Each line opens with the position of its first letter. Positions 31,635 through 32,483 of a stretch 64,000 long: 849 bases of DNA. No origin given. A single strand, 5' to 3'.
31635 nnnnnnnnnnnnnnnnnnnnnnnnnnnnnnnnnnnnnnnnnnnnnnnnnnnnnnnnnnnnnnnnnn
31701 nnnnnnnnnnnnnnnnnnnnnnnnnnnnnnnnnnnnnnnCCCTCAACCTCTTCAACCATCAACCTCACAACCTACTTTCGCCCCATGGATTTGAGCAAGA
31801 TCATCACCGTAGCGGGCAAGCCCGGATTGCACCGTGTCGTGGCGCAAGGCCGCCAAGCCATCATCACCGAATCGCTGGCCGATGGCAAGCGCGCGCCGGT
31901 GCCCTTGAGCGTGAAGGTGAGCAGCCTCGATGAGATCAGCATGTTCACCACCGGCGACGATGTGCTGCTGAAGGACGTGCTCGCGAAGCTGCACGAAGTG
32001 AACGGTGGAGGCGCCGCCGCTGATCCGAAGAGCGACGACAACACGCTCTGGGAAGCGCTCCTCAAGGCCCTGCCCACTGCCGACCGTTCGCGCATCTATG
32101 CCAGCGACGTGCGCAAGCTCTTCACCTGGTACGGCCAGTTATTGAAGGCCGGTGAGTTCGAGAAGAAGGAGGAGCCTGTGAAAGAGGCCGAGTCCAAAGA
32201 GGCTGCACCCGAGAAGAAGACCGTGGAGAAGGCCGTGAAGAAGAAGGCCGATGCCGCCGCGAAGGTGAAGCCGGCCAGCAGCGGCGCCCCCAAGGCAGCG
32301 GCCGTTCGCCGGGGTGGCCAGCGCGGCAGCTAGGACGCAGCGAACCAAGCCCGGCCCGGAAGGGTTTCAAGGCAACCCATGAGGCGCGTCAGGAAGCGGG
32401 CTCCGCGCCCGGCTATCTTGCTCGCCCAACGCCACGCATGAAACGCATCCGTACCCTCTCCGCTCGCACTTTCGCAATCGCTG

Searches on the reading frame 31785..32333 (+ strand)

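Call 4: search_protein_families(library=pfam, proteins=[window:31785-32333:+], max_evalue=0.01)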
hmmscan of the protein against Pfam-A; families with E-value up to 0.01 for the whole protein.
window:31785-32333:+ (182 aa): 2 families
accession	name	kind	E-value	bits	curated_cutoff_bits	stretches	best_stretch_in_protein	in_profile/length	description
PF21186.2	DUF6852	-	1.2e-15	58.3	27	1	51-118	1-70/71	Domain of unknown function (DUF6852)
PF18347.7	DUF5606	-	2e-14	53.9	25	1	3-48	1-46/46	Domain of unknown function (DUF5606)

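Call 5: search_protein_families(library=ncbifam, proteins=[window:31785-32333:+], max_evalue=0.01)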
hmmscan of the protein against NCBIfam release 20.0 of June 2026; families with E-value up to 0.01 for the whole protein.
window:31785-32333:+ (182 aa): 0 families
